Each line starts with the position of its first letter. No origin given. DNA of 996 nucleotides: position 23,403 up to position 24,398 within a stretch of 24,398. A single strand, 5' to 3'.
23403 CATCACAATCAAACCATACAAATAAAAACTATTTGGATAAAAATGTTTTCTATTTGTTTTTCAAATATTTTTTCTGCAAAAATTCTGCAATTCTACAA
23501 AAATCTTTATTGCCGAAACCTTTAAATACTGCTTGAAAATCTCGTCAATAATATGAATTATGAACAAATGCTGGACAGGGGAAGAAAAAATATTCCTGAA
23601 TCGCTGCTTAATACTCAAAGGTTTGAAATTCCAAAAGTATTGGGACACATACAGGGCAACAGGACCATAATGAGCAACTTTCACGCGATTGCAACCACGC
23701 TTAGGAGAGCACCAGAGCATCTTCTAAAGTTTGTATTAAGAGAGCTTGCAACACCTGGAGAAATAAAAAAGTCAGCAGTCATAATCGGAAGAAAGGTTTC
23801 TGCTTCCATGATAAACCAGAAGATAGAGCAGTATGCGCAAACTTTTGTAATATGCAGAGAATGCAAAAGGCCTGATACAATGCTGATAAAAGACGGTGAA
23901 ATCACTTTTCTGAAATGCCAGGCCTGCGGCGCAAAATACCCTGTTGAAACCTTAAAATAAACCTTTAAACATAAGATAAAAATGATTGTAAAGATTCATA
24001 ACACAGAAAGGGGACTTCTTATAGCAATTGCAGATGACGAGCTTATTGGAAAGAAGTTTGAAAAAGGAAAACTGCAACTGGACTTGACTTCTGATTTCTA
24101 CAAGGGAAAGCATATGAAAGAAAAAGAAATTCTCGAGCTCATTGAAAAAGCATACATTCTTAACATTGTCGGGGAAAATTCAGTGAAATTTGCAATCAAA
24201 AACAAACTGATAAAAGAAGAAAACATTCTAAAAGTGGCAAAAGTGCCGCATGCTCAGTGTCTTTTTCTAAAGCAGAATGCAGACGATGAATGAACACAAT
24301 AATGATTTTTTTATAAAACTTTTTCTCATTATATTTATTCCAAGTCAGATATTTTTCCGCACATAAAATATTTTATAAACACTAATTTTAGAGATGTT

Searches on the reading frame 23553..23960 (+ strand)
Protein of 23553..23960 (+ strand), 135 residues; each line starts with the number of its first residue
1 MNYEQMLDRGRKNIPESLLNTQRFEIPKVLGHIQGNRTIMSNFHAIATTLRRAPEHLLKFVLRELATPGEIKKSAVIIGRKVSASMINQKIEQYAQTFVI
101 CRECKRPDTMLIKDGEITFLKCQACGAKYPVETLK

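Call 9: search_protein_families(library=pfam, proteins=[window:23553-23960:+])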
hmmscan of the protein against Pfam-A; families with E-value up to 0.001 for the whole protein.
window:23553-23960:+ (135 aa): 1 family
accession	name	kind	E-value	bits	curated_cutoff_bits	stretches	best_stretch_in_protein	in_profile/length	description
PF01873.23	eIF-5_eIF-2B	-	7.4e-34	116.6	27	1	20-128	7-117/117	Domain found in IF2B/IF5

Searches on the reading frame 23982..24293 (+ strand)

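Call 9: search_protein_families(library=pfam, proteins=[window:23982-24293:+])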
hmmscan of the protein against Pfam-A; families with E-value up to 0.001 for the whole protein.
window:23982-24293:+ (103 aa): 1 family
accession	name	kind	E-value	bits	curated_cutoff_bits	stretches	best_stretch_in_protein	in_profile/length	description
PF04242.18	DUF424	-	5.1e-23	81.6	25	1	8-93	4-89/92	Protein of unknown function (DUF424)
